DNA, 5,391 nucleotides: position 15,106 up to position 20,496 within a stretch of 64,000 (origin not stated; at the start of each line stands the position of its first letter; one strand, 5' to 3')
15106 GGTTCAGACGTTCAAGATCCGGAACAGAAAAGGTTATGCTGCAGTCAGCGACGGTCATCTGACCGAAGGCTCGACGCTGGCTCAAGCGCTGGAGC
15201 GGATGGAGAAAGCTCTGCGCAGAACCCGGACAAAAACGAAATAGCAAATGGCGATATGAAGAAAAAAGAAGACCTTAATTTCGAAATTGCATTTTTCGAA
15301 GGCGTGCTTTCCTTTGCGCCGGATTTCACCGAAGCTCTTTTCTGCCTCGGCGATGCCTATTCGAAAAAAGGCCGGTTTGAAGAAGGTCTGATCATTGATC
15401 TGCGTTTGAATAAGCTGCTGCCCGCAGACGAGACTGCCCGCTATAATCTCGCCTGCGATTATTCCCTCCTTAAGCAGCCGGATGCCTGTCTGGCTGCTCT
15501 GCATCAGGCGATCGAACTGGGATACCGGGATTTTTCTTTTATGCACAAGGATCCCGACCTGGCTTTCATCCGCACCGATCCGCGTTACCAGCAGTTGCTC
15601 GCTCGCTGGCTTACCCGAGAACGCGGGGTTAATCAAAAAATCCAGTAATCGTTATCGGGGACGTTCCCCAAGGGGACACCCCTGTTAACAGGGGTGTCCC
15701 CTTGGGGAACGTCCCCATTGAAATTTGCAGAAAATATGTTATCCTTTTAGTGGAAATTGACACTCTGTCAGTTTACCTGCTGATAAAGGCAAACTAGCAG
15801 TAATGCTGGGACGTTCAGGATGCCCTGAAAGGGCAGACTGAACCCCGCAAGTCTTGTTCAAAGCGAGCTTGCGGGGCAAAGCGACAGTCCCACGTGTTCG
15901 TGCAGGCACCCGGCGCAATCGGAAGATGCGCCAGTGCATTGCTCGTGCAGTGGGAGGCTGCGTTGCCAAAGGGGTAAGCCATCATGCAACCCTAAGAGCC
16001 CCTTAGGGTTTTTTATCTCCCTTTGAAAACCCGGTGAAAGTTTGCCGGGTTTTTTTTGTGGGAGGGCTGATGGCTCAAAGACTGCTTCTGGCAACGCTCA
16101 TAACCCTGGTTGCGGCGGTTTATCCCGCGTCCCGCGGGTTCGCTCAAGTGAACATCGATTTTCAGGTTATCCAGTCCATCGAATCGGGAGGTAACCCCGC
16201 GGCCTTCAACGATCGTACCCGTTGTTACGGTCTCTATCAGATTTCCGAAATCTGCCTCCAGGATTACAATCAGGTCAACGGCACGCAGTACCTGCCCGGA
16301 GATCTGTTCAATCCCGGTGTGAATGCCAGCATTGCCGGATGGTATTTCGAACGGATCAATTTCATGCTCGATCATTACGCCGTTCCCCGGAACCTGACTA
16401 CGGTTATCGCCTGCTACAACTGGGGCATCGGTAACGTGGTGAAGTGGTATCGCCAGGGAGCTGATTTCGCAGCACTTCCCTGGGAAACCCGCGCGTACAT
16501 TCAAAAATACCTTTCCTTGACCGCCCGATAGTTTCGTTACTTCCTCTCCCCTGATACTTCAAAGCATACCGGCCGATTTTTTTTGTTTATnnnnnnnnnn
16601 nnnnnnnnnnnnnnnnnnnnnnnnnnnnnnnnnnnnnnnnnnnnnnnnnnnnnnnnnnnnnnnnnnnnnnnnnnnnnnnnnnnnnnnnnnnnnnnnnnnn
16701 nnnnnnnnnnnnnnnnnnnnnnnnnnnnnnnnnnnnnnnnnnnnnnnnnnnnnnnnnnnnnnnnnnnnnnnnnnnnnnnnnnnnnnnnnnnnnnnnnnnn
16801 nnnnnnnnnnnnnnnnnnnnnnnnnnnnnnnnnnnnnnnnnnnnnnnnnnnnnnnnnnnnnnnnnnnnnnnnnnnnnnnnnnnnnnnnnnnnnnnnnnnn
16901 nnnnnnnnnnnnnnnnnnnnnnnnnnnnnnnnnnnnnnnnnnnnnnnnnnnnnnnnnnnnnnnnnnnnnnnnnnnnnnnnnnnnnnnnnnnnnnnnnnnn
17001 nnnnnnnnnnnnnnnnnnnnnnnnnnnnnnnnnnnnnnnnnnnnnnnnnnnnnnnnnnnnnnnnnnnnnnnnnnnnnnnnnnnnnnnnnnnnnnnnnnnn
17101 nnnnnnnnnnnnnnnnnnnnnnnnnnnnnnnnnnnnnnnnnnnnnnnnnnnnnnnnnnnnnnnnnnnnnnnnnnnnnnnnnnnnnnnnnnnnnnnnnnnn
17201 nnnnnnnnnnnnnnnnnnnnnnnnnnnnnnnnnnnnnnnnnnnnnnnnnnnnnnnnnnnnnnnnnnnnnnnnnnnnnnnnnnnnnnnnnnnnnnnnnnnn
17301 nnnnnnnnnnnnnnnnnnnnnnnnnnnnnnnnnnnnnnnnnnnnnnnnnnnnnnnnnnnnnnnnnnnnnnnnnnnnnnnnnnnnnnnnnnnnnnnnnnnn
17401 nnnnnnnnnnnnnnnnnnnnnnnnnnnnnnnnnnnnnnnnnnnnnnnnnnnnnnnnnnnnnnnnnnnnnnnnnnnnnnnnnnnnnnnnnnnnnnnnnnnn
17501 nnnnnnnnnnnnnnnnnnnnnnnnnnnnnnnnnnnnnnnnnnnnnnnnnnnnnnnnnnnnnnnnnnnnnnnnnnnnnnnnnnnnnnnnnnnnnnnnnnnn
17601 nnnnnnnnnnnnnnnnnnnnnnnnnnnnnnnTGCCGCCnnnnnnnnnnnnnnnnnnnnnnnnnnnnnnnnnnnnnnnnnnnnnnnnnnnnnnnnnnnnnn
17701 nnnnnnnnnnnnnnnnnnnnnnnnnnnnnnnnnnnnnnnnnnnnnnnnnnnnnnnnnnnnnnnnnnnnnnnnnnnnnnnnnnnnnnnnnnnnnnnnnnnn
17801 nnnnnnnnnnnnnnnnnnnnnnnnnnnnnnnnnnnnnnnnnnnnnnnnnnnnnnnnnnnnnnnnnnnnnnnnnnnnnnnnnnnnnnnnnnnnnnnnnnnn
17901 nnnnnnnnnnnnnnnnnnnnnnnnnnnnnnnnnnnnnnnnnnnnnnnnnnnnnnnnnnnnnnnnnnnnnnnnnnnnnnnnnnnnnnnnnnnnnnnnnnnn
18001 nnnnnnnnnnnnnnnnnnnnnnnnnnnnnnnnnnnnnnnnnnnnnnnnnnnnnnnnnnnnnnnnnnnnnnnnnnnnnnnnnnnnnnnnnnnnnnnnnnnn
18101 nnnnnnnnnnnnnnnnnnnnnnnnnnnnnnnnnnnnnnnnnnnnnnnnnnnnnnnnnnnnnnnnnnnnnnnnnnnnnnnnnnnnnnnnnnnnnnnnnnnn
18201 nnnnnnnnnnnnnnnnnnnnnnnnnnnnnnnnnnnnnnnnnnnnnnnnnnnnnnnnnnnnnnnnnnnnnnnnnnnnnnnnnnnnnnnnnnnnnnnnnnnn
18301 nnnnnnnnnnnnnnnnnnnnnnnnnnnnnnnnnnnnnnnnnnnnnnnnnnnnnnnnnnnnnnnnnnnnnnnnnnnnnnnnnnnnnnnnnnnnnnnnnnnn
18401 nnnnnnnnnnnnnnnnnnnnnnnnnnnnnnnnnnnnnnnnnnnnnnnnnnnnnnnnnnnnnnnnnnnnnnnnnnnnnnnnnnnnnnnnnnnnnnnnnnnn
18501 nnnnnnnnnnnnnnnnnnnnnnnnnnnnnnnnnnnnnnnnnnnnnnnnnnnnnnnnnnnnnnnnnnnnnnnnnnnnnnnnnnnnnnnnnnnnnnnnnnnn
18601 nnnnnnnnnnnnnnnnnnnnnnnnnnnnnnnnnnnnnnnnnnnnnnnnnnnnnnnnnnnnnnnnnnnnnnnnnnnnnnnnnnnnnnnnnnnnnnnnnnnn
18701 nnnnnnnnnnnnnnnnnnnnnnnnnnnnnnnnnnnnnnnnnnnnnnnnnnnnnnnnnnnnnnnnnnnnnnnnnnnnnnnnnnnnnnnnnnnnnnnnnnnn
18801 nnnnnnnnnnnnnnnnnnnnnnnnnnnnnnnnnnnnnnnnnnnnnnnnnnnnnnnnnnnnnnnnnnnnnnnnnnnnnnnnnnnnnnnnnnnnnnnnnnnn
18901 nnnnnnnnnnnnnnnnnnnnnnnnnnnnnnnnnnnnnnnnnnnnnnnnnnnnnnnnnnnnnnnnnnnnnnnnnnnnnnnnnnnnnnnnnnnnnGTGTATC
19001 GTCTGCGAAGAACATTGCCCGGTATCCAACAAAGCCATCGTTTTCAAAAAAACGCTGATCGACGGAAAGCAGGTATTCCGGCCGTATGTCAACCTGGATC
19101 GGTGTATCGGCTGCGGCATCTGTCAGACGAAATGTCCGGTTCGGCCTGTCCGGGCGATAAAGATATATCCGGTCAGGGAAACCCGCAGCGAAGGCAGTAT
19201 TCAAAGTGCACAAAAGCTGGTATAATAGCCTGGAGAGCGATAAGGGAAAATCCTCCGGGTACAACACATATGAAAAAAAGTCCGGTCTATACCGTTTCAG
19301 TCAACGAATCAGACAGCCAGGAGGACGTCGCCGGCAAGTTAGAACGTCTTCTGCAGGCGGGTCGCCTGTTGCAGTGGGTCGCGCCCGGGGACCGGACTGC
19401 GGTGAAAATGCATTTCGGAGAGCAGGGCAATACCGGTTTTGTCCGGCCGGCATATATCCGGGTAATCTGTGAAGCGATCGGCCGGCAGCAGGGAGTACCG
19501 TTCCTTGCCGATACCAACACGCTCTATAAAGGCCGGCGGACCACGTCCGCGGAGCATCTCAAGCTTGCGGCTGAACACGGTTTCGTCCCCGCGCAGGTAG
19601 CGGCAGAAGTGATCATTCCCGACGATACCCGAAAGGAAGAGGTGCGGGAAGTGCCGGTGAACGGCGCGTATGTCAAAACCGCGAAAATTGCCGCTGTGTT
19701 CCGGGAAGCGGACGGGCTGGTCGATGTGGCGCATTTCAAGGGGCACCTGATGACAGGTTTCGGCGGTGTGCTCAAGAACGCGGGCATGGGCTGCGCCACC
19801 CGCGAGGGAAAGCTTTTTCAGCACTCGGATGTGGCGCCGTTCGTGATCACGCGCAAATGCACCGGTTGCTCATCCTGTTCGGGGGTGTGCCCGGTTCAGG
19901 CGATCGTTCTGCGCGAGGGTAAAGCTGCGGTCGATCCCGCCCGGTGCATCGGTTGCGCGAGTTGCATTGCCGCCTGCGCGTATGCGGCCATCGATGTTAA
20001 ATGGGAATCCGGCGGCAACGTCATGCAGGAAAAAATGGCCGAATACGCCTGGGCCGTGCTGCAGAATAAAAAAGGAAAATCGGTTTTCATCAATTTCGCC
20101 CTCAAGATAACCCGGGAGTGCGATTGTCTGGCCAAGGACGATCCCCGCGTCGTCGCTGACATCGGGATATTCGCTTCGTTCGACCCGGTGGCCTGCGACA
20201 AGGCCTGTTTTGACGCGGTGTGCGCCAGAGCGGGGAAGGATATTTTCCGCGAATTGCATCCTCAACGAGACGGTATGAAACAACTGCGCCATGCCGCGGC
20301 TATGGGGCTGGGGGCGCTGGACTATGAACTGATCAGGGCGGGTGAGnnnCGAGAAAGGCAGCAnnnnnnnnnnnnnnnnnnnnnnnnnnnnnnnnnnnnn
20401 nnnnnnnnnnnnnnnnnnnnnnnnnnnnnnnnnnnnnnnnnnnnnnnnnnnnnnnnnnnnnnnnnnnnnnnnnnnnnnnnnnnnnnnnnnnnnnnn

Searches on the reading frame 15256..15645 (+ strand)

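Call 43: search_protein_families(library=pfam, proteins=[window:15256-15645:+], max_evalue=0.001)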
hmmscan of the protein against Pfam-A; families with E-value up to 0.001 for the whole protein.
window:15256-15645:+ (130 aa): 5 families
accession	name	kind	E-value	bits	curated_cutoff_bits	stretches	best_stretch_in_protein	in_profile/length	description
PF00515.34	TPR_1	-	1.8e-07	31.1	27.8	0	61-88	3-30/34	Tetratricopeptide repeat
PF07719.23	TPR_2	-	5.4e-07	29.7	27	0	26-43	2-19/34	Tetratricopeptide repeat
PF13431.12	TPR_17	-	2.1e-05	24.9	24.4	0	14-43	2-31/34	Tetratricopeptide repeat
PF14559.12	TPR_19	-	0.0004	21.1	25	0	11-43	11-43/68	Tetratricopeptide repeat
PF13181.12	TPR_8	-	0.00078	19.9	25.7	0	26-43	2-19/34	Tetratricopeptide repeat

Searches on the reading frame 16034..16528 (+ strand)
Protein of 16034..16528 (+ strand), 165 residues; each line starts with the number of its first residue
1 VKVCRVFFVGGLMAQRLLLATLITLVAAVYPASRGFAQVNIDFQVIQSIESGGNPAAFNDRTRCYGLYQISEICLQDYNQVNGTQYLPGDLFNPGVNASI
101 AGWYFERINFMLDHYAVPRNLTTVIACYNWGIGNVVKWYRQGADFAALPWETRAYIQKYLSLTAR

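Call 43: search_protein_families(library=pfam, proteins=[window:16034-16528:+], max_evalue=0.001)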
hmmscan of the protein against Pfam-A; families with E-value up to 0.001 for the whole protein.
window:16034-16528:+ (165 aa): 1 family
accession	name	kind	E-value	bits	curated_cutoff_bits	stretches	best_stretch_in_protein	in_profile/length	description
PF01464.25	SLT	-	1.1e-09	38.2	21.3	1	46-144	20-110/117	Transglycosylase SLT domain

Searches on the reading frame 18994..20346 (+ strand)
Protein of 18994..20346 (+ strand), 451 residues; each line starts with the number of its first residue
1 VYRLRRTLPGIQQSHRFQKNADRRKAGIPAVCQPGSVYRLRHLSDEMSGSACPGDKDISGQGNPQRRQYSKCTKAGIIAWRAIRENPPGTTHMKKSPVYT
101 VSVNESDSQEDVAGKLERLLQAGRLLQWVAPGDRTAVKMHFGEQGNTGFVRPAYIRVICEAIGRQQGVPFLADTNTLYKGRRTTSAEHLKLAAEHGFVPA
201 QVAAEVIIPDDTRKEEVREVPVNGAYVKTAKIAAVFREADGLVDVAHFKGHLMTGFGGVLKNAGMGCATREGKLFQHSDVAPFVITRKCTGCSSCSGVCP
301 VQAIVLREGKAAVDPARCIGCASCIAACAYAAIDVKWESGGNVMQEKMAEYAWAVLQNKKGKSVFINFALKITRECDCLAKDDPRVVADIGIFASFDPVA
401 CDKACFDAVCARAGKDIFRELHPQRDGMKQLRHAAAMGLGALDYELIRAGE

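Call 28: search_protein_families(library=pfam, proteins=[window:18994-20346:+], max_evalue=0.001)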
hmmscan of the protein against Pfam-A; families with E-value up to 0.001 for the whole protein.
window:18994-20346:+ (451 aa): 10 families
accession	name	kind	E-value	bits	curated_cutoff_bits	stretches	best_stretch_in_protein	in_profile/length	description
PF04015.17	DUF362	-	8.4e-43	147.2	24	1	136-407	2-200/200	Domain of unknown function (DUF362)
PF00037.32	Fer4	-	1.7e-08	34.4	21.1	1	284-304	3-23/24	4Fe-4S binding domain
PF12838.12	Fer4_7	-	1.9e-08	35.1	27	1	288-332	1-52/52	4Fe-4S dicluster domain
PF14697.11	Fer4_21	-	8.7e-08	32.6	35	1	284-304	36-57/59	4Fe-4S dicluster domain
PF13237.11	Fer4_10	-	1.2e-07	32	25.5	1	285-328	5-52/53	4Fe-4S dicluster domain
PF12837.12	Fer4_6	-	6.4e-07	29.5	25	1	311-333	2-24/24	4Fe-4S binding domain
PF13187.11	Fer4_9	-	3.9e-06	27.2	27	1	288-333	1-52/52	4Fe-4S dicluster domain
PF13484.11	Fer4_16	-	1.9e-05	25.8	30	0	288-307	1-20/66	4Fe-4S double cluster binding domain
PF12797.12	Fer4_2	-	1.9e-05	24.8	24.5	0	282-301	3-22/22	4Fe-4S binding domain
PF13746.11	Fer4_18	-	0.00031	21.3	27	1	286-338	58-105/114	4Fe-4S dicluster domain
